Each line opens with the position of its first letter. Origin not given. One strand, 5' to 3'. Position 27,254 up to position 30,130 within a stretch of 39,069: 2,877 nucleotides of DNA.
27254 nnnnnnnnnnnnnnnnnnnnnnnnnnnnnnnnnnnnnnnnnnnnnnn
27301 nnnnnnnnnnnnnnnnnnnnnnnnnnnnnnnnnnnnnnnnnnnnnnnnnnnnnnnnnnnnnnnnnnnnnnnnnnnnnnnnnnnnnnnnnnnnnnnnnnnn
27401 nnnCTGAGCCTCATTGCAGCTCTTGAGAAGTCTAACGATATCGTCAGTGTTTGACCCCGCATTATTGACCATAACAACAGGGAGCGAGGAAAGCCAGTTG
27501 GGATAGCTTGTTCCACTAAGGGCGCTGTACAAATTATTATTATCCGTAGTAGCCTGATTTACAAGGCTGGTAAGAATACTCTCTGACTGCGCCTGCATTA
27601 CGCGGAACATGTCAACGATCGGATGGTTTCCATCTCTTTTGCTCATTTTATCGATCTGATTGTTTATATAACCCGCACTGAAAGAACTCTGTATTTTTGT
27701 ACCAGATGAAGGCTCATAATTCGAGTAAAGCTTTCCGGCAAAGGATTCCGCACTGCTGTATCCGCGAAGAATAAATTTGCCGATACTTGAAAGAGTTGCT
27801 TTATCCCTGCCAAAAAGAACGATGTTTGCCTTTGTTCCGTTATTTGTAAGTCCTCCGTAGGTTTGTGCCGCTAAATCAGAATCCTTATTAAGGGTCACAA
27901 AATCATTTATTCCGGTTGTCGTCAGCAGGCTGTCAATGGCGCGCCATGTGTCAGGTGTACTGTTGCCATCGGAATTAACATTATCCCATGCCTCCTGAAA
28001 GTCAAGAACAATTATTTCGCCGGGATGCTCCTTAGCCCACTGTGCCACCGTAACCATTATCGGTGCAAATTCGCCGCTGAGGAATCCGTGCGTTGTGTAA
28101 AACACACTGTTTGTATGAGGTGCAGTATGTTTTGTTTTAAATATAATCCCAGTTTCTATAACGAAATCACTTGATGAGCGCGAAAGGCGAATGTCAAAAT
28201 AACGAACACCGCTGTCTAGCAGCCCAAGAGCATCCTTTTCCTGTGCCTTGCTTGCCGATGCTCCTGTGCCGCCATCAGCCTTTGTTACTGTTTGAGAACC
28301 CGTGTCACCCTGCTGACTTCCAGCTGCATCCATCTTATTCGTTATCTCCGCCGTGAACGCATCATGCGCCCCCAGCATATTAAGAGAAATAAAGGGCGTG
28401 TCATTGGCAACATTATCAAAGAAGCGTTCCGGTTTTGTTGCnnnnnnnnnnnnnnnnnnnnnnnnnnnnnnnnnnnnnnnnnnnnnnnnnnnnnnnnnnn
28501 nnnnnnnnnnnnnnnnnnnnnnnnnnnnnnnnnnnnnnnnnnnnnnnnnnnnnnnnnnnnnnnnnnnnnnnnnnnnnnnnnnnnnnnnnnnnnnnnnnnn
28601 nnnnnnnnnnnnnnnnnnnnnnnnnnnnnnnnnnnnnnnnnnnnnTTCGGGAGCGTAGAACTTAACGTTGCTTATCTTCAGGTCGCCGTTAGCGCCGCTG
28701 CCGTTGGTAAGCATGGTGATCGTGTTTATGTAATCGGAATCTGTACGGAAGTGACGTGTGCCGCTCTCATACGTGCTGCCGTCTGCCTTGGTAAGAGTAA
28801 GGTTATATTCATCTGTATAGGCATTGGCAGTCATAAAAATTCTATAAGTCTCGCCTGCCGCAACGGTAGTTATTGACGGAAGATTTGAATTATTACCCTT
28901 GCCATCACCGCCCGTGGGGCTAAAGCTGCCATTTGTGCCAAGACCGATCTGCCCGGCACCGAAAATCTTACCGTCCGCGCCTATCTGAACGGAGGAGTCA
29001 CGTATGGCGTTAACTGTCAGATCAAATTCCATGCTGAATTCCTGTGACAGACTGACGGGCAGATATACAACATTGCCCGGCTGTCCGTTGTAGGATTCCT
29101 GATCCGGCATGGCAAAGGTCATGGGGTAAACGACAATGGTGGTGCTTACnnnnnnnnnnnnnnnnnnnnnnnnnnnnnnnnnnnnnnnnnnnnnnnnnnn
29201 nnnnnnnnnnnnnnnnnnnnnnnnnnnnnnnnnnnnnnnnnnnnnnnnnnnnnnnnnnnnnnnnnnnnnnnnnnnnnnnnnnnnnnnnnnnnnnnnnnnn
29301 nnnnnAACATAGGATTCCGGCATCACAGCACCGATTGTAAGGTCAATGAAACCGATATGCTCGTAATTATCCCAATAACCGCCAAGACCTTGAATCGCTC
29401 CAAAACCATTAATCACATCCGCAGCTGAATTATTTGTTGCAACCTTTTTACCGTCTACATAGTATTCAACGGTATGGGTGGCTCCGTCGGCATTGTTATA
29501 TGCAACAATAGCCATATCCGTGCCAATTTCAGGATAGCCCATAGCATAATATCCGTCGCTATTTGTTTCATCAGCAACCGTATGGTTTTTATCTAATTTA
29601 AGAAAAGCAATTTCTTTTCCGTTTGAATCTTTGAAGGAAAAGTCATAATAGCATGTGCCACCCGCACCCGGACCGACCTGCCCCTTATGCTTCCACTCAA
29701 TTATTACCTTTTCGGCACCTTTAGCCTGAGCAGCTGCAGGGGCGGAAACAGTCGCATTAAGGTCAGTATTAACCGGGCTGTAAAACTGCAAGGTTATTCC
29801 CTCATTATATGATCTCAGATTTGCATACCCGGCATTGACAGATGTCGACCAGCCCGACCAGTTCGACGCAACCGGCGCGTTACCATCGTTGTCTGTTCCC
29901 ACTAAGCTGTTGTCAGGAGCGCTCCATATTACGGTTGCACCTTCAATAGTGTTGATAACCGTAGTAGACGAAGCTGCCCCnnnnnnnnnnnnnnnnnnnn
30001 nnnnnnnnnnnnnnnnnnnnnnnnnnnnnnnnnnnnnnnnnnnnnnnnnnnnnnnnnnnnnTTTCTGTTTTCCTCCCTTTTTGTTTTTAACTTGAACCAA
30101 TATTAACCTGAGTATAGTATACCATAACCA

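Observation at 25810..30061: Cassette copy 2: same frame architecture carrying a PI-PLC-like cargo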

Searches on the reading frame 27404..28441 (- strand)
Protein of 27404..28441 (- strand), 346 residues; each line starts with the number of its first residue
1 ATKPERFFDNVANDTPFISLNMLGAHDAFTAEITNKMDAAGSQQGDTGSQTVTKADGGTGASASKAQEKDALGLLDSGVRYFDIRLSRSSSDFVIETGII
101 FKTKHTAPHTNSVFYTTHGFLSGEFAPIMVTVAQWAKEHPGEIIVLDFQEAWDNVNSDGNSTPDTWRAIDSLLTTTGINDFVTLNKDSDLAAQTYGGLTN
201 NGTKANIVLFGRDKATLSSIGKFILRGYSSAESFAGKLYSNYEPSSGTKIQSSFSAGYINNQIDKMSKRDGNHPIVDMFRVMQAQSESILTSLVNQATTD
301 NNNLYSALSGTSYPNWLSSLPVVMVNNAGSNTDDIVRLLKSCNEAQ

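Call 45: find_homologous_proteins(query=window:27404-28441:-, max_evalue=0.01)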
Query seq(346 aa) (346 aa): 8 proteins with E <= 0.01 among 2010 candidates.
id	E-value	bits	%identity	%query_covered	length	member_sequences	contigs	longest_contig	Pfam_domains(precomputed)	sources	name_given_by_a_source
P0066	2.3e-39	154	37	93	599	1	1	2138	PF13385.14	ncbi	ncbi:MAG: LamG-like jellyroll fold domain-containing protein, partial [Clostridia bacterium]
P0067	6.2e-35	139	34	96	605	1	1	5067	PF13385.14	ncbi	-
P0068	2.8e-18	84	27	94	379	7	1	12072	PF26146.1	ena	-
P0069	2.9e-18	84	28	94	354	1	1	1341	PF26146.1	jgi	jgi:hypothetical protein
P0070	3.6e-14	71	27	94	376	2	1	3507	-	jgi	-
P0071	9.2e-13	66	27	97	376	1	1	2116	-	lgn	-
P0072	4.0e-9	54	25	90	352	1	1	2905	-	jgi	jgi:hypothetical protein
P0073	7.3e-8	50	23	93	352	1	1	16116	-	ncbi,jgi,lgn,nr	ncbi:MAG: hypothetical protein LBM99_01680 [Bacillales bacterium]|jgi:hypothetical protein|nr:hypoth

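Call 46: search_protein_families(library=pfam, proteins=[P0066, P0067, P0068, P0069, P0070, P0071, P0072, P0073], max_evalue=0.1)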
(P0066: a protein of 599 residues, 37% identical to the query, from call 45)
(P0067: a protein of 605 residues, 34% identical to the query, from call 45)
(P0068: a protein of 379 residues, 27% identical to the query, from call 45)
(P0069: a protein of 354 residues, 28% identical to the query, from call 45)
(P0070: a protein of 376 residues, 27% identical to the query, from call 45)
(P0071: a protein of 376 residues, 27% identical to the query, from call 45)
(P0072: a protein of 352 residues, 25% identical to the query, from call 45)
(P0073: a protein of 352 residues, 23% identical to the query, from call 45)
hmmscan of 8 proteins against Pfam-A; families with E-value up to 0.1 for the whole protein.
P0066 (599 aa): 2 families
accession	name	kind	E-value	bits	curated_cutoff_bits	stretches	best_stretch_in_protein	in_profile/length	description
PF13385.13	Laminin_G_3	-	6.8e-14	52.7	27.6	1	487-594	5-112/151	Concanavalin A-like lectin/glucanases superfamily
PF00354.24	Pentaxin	-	0.038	14.1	25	1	488-588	13-112/194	Pentaxin family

P0067 (605 aa): 2 families
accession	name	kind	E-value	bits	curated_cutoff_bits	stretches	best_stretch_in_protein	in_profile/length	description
PF13385.13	Laminin_G_3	-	8.5e-13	49.2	27.6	1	499-603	4-110/151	Concanavalin A-like lectin/glucanases superfamily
PF01456.22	Mucin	-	0.073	13.5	34.7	0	2-28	3-31/143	Mucin-like glycoprotein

P0068 (379 aa): 2 families
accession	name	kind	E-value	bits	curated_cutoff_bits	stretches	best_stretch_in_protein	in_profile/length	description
PF00388.25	PI-PLC-X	-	9.4e-05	22.5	23.1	1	112-177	25-92/144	Phosphatidylinositol-specific phospholipase C, X domain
PF23864.1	DUF7222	-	0.04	14.6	27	0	220-280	18-75/108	Domain of unknown function (DUF7222)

P0069 (354 aa): 1 family
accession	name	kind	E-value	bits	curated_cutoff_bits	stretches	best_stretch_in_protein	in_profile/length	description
PF00388.25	PI-PLC-X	-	0.0003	20.9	23.1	1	87-153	25-93/144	Phosphatidylinositol-specific phospholipase C, X domain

P0070 (376 aa): 2 families
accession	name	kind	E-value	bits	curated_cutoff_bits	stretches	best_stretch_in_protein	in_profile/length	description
PF00388.25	PI-PLC-X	-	0.0015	18.7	23.1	1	104-173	25-96/144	Phosphatidylinositol-specific phospholipase C, X domain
PF25506.1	TIM-barrel_MTC6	-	0.034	14.1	27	1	103-162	43-100/281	MTC6 partial TIM-barrel domain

P0071 (376 aa): 2 families
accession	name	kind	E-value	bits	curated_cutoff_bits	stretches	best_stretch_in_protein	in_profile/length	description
PF00388.25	PI-PLC-X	-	0.00018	21.6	23.1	1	104-172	25-95/144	Phosphatidylinositol-specific phospholipase C, X domain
PF25506.1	TIM-barrel_MTC6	-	0.001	19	27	1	103-163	43-101/281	MTC6 partial TIM-barrel domain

P0072 (352 aa): 0 families

P0073 (352 aa): 0 families
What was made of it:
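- On PI-PLC / PLC-like phosphodiesterase (PF00388 PI-PLC-X): Distant homologues hit PF00388 just below the cut-off, 22.5 bits against 23.1 (call 46).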

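Call 51: search_solved_structures(query=A5, max_evalue=1, show_alignments=2)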
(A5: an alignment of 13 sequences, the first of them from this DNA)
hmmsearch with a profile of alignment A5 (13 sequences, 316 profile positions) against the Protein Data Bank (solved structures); distinct sequences matched with E-value up to 1: 26.
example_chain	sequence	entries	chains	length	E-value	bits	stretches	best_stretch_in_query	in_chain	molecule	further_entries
2plc_A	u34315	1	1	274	2.1e-09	40.2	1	55-129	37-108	PHOSPHATIDYLINOSITOL-SPECIFIC PHOSPHOLIPASE C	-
1aod_A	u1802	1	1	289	4.3e-09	39.2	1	55-129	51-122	PHOSPHATIDYLINOSITOL-SPECIFIC PHOSPHOLIPASE C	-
4f2b_A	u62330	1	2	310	6.1e-09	38.7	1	59-146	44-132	1-phosphatidylinositol phosphodiesterase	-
4rv3_A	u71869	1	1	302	6.5e-09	38.6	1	58-146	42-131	1-phosphatidylinositol phosphodiesterase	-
4s3g_A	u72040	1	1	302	6.6e-09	38.6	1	59-146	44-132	1-phosphatidylinositol phosphodiesterase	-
4i8y_A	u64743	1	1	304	6.8e-09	38.6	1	58-146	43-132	1-phosphatidylinositol phosphodiesterase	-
3v16_A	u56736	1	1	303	6.9e-09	38.6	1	58-146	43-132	1-phosphatidylinositol phosphodiesterase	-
3v18_A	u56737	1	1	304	7e-09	38.5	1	58-146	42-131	1-phosphatidylinositol phosphodiesterase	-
4f2t_A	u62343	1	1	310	7.4e-09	38.5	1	58-146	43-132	1-phosphatidylinositol phosphodiesterase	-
4i9t_A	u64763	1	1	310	8.1e-09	38.3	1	59-146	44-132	1-phosphatidylinositol phosphodiesterase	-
3v1h_A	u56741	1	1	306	8.8e-09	38.2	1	59-146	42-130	1-phosphatidylinositol phosphodiesterase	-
4i90_A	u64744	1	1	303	9e-09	38.2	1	58-146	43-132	1-phosphatidylinositol phosphodiesterase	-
4f2u_A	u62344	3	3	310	1e-08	38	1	59-146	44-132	1-phosphatidylinositol phosphodiesterase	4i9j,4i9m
7ptd_A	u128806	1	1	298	3e-06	29.9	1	61-144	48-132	PHOSPHATIDYLINOSITOL-SPECIFIC PHOSPHOLIPASE C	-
4ptd_A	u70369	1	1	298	3.4e-06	29.7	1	61-144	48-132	PHOSPHATIDYLINOSITOL-SPECIFIC PHOSPHOLIPASE C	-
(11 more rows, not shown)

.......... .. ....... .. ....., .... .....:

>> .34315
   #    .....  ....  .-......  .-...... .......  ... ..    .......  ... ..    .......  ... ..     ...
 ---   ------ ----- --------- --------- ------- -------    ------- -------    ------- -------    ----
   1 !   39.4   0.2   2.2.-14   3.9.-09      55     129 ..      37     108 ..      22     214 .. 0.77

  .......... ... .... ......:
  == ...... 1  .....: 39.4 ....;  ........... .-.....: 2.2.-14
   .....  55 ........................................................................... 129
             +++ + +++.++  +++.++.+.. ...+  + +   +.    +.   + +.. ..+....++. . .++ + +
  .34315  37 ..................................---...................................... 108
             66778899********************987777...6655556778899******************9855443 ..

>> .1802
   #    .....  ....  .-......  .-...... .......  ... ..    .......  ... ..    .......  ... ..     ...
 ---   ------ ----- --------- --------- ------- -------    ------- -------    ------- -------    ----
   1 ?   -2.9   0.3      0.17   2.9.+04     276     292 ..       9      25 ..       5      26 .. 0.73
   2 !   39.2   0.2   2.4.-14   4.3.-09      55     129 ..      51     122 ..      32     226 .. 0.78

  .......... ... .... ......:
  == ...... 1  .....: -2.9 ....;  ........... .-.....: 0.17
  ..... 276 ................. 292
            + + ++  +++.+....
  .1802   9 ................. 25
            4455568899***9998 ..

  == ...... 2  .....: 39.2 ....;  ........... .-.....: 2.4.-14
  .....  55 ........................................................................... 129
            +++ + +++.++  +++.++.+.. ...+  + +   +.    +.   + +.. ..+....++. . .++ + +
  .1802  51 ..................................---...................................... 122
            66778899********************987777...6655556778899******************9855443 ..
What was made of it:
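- On PI-PLC / PLC-like phosphodiesterase (PF00388 PI-PLC-X): A profile of 13 homologues hits PI-PLCs at E 2e-9 (call 51). The Arg and the second His align to the Listeria PI-PLC IDIR...YHG (call 51).
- Closest known: Bacterial phosphatidylinositol-specific phospholipase C. Same: The profile matches at E 2e-9 over the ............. core (call 51).
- Checked: A profile hits bacterial PI-PLCs in PDB at E 2e-9 (call 51).
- A profile hits bacterial PI-PLCs at E 2e-9 (call 51).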

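Call 62: predict_structure(alignment_id=A5)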
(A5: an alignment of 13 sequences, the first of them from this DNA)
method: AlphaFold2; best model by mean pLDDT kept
length: 346 residues; sequences in the alignment: 13
mean_pLDDT: 72.8   pTM: 0.83
mean pLDDT of the five models: 72.8, 72.4, 71.9, 70.5, 70.5
residues with pLDDT >= 90: 75; 70-90: 132; 50-70: 91; < 50: 48
segments of 3 or more residues with pLDDT < 50: 1-3, 38-40, 51-62, 92-108, 244-249
pLDDT, mean of each block of 10 residues (from residue 1): 66 91 88 57 52 44 71 90 82 40 40 68 81 96 91 61 84 95 89 94 95 76 76 69 50 63 61 72 68 74 75 64 83 73 71
secondary structure, 60 per line:
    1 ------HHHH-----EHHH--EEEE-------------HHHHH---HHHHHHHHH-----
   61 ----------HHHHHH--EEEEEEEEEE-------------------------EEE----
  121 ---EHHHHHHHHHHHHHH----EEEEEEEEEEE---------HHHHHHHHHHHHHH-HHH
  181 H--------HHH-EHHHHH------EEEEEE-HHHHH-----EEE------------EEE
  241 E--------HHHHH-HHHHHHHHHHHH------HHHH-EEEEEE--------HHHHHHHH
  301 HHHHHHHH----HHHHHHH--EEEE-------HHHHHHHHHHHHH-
elements in order: H7-10 E22-25 H39-43 H47-55 H71-76 E79-88 E114-116 H125-138 E143-153 H163-176 H178-181 H195-199 E206-211 H213-217 E223-225 E238-241 H250-254 H256-267 H274-277 E279-284 H293-308 H313-319 E322-325 H333-345
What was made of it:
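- On PI-PLC / PLC-like phosphodiesterase (PF00388 PI-PLC-X): AlphaFold model of aa 541-886 (pTM 0.83, pLDDT 72.8; call 62).
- Closest known: Bacterial phosphatidylinositol-specific phospholipase C. Different: It carries long inserts with low pLDDT (segments 38-62, 92-108 and 244-249; call 62).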

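Call 66: fold_search(model_id=the predicted structure, library=pdb)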
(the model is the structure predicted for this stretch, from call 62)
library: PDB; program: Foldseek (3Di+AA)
matches with E <= 10: 486; with E <= 0.001: 37
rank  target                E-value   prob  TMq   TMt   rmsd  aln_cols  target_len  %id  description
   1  4s3g                  4.0e-09  1.00  0.57  0.64   5.5       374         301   18  Structure of the F249X mutant of Phosphatidylinositol-specific phospholipase C from Staphylococcus aureus (released 2015-07-01)
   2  3v16                  4.3e-09  1.00  0.57  0.64   7.8       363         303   17  An intramolecular pi-cation latch in phosphatidylinositol-specific phospholipase C from S.aureus controls substrate acce (released 2012-04-04)
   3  4rv3                  8.7e-09  1.00  0.56  0.63   5.5       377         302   18  Crystal structure of a pentafluoro-Phe incorporated Phosphatidylinositol-specific phospholipase C (H258X)from Staphyloco (released 2015-07-01)
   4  3v1h                  1.7e-08  1.00  0.54  0.60   6.0       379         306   17  Structure of the H258Y mutant of Phosphatidylinositol-specific phospholipase C from Staphylococcus aureus (released 2012-04-04)
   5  4i8y                  1.9e-08  1.00  0.55  0.61   6.6       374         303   18  Structure of the unliganded N254Y/H258Y mutant of the phosphatidylinositol-specific phospholipase C from S. aureus (released 2013-04-10)
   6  4i90                  2.1e-08  1.00  0.56  0.63   5.9       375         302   18  Structure of the N254Y/H258Y mutant of the phosphatidylinositol-specific phospholipase C from S. aureus bound to choline (released 2013-04-10)
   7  1aod                  2.8e-08  1.00  0.57  0.70   4.9       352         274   15  PHOSPHATIDYLINOSITOL-SPECIFIC PHOSPHOLIPASE C FROM LISTERIA MONOCYTOGENES (released 1998-01-07)
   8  4i9t                  3.8e-08  1.00  0.56  0.62   6.0       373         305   17  Structure of the H258Y mutant of the phosphatidylinositol-specific phospholipase C from Staphylococcus aureus (released 2013-04-10)
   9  4f2t                  4.2e-08  1.00  0.57  0.64   5.6       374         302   18  Modulation of S.aureus Phosphatidylinositol-Specific Phospholipase C Membrane Binding. (released 2012-12-12)
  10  4f2u                  5.4e-08  1.00  0.55  0.62   6.1       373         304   18  Structure of the N254Y/H258Y double mutant of the Phosphatidylinositol-Specific Phospholipase C from S.aureus (released 2012-12-12)
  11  4f2b_B                1.5e-07  1.00  0.57  0.64   7.1       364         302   18  Modulation of S.Aureus Phosphatidylinositol-Specific Phospholipase C Membrane Binding (released 2012-12-12)
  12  1t6m_A                2.6e-07  1.00  0.59  0.68   5.4       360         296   13  X-ray Structure of the R70D PI-PLC enzyme: Insight into the role of calcium and surrounding amino acids on active site (released 2005-08-16)
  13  3ptd                  2.8e-07  1.00  0.58  0.66   5.4       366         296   14  PHOSPHATIDYLINOSITOL-SPECIFIC PHOSPHOLIPASE C MUTANT D274S (released 1998-01-21)
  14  3v18                  3.5e-07  1.00  0.57  0.64   5.5       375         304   17  Structure of the Phosphatidylinositol-specific phospholipase C from Staphylococcus aureus (released 2012-04-04)
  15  5ptd                  4.4e-07  1.00  0.55  0.63   6.7       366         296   12  PHOSPHATIDYLINOSITOL-SPECIFIC PHOSPHOLIPASE C MUTANT H32A (released 1998-01-21)
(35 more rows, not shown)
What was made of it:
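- On PI-PLC / PLC-like phosphodiesterase (PF00388 PI-PLC-X): The top 22 Foldseek PDB hits are all bacterial PI-PLCs, E 4e-9 to 7e-6, TM 0.53-0.70 (call 66).
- Closest known: Bacterial phosphatidylinositol-specific phospholipase C. Same: The fold is the same (Foldseek E 4e-9, TM up to 0.70; call 66).
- Checked: The AlphaFold model (pTM 0.83) hits the same enzymes by Foldseek at E 4e-9, with TM up to 0.70 (calls 62, 66).
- Foldseek gives E 4e-9, TM 0.57-0.70 (call 66).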

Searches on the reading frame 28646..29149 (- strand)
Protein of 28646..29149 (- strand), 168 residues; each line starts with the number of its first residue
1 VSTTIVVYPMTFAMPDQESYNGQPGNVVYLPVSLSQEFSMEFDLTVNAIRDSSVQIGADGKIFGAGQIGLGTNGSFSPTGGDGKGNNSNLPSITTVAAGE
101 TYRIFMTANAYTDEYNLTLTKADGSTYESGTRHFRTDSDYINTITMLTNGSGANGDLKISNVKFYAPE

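Call 93: search_solved_structures(query=A9, max_evalue=10, show_alignments=1)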
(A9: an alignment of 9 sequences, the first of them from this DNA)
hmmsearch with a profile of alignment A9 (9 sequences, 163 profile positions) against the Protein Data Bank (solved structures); distinct sequences matched with E-value up to 10: 2.
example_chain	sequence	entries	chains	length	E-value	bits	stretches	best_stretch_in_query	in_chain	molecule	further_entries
2qt6_A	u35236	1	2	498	0.76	13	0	72-114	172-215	Laccase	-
6egx_B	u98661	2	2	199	1.4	12.1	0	9-71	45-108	structural protein VP2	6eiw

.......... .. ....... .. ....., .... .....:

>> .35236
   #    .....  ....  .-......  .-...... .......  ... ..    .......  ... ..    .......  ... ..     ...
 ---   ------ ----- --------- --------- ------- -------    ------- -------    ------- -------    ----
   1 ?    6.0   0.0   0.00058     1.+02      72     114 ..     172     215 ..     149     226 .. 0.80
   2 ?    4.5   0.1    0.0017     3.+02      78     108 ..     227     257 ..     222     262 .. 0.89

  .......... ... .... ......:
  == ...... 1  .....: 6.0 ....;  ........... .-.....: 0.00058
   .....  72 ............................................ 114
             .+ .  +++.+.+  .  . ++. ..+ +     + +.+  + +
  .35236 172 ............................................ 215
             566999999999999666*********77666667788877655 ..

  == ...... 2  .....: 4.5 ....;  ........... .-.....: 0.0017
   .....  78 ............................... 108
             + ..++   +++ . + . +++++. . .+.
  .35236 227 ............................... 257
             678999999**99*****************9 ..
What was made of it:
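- On LamG / Concanavalin A-like (PF13385 Laminin_G_3) for aa 305-472: No PDB profile hit (call 93).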

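Call 94: search_protein_families(library=pfam, alignment_id=A9, max_evalue=1)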
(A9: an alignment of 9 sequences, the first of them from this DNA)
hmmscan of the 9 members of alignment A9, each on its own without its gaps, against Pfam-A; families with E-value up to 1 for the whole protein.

A. member 1, seq(168 aa): 0 families

B. families by the number of members that match (of 9 scanned): 3 families
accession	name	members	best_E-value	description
PF22907.2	Ams1-like_1st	1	0.0052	Alpha-mannosidase, jelly roll domain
PF22959.3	Ig_NUP210_15th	1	0.083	NUP210 Ig-like domain 15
PF13158.11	DUF3993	1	0.16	Protein of unknown function (DUF3993)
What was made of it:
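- Tried and rejected: LamG label for aa 305-472: not supported (calls 93, 94).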

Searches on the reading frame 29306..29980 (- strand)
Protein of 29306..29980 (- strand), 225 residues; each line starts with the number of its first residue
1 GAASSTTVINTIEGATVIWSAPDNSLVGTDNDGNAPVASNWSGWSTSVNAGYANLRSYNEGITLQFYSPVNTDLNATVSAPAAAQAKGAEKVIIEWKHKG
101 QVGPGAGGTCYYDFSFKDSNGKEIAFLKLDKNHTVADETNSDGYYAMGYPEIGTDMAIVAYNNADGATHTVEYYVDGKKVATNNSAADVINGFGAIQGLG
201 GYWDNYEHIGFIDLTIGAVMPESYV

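Call 73: search_solved_structures(query=A6, max_evalue=10, show_alignments=1)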
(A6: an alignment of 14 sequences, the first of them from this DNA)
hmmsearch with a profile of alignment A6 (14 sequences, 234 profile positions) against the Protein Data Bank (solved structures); distinct sequences matched with E-value up to 10: 2.
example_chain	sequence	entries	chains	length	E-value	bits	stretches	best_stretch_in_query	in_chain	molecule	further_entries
5mkc_A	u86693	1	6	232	0.35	13.4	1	130-177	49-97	Cell wall surface anchor family protein (Jo),Cell wall surface anchor family protein (In)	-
3ey8_A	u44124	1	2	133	0.96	12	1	76-113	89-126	Biphenyl-2,3-diol 1,2-dioxygenase III-related protein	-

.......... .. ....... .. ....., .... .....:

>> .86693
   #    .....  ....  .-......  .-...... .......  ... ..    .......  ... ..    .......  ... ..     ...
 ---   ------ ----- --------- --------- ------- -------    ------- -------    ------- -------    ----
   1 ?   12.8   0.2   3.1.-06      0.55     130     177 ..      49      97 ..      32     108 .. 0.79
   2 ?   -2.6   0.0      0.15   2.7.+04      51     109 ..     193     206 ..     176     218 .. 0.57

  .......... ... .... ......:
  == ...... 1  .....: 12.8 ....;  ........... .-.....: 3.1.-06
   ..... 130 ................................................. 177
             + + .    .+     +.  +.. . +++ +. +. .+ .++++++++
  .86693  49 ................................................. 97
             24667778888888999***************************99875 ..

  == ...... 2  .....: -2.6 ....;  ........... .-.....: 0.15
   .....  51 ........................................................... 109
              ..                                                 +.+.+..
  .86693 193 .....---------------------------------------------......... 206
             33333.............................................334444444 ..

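Call 74: search_protein_families(library=pfam, alignment_id=A6, max_evalue=1)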
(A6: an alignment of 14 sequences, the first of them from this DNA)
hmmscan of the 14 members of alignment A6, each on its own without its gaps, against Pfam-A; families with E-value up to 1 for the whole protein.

A. member 1, seq(225 aa): 2 families
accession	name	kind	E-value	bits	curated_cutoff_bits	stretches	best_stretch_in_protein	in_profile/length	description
PF11729.14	Capsid-VNN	-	0.081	12.4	25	1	26-122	211-308/340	nodavirus capsid protein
PF17957.7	Big_7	-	0.31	12.2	24.1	1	158-186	22-50/70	Bacterial Ig domain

B. families by the number of members that match (of 14 scanned): 8 families
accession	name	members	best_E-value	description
PF18067.7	Lipase_C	1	0.023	Lipase C-terminal domain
PF09318.15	Glyco_trans_A_1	1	0.062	Glycosyl transferase 1 domain A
PF19525.4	Ets1_N_flank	1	0.064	Ets1 N-terminal flanking region of Ets domain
PF11729.14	Capsid-VNN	1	0.081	nodavirus capsid protein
PF19079.5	CFSR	1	0.11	Collagen-flanked surface repeat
PF10976.13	DUF2790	1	0.13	Protein of unknown function (DUF2790)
PF11687.14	DUF3284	1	0.27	Domain of unknown function (DUF3284)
PF17957.7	Big_7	1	0.31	Bacterial Ig domain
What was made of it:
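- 29315..29980 (-): N-module, aa 28-249: an uncharacterised beta-rich domain with an invariant ...INGF... motif. No Pfam or PDB match (calls 73, 74).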
